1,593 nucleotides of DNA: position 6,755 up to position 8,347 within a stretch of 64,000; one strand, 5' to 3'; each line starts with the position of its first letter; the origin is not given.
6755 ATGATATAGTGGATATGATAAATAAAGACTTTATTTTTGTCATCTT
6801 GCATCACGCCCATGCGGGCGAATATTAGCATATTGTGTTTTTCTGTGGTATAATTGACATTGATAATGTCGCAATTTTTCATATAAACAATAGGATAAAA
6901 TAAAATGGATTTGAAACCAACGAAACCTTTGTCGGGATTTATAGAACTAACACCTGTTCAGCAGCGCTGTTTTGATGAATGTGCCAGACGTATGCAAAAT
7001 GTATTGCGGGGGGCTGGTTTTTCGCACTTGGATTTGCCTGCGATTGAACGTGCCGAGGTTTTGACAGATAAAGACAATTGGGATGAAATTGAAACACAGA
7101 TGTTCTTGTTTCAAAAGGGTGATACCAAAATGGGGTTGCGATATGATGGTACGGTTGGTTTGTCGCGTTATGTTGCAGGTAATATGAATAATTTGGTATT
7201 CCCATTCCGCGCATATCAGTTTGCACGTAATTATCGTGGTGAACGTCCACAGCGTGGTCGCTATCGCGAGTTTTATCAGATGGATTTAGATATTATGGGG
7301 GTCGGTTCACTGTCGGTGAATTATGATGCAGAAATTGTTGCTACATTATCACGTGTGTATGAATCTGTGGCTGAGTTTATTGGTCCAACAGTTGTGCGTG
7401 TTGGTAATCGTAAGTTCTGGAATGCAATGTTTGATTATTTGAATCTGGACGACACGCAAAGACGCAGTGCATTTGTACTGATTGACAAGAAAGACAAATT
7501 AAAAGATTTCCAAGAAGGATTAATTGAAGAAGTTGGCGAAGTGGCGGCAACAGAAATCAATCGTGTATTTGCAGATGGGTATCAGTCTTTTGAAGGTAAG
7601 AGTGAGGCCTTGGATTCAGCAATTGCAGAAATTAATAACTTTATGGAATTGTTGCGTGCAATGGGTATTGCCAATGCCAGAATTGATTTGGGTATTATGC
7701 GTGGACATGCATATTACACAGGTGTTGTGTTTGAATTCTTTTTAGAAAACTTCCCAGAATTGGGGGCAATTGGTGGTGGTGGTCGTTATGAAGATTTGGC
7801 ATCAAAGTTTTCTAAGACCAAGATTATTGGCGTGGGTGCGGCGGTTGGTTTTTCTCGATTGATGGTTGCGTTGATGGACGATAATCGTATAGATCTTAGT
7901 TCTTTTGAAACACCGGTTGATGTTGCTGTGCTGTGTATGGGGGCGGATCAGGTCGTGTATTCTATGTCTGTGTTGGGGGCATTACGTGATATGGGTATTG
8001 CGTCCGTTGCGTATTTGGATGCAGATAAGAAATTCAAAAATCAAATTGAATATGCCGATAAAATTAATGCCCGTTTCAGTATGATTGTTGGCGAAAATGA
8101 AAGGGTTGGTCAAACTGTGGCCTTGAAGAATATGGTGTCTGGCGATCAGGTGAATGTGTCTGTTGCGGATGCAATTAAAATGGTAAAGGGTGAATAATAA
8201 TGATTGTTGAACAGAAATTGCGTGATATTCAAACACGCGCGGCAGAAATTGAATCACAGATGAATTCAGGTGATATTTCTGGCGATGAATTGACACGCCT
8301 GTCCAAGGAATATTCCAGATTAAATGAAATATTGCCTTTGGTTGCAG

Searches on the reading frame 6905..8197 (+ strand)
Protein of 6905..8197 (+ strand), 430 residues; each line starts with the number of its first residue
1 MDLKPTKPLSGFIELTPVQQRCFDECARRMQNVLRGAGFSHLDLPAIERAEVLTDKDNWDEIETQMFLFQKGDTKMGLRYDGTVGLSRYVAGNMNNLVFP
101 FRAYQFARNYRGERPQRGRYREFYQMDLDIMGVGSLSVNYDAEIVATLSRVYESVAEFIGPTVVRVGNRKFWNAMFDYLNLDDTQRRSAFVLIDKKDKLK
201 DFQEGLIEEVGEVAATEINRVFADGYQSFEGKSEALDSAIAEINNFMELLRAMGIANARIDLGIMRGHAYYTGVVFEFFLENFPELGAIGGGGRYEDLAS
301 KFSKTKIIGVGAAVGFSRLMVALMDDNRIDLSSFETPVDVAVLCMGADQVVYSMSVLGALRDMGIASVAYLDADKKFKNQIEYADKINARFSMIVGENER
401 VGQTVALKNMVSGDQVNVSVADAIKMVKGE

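Call 54: search_protein_families(library=pfam, proteins=[window:6905-8197:+], max_evalue=0.001)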
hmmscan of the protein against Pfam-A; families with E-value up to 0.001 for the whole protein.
window:6905-8197:+ (430 aa): 3 families
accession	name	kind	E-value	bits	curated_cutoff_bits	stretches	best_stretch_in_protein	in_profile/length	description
PF13393.11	tRNA-synt_His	-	4.5e-34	118.5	25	1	11-317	1-306/308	Histidyl-tRNA synthetase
PF03129.25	HGTP_anticodon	-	4.7e-12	46.3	21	1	339-428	1-92/94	Anticodon binding domain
PF00587.30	tRNA-synt_2b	-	6.4e-08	33.3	29.3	1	98-254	34-110/179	tRNA synthetase class II core domain (G, H, P, S and T)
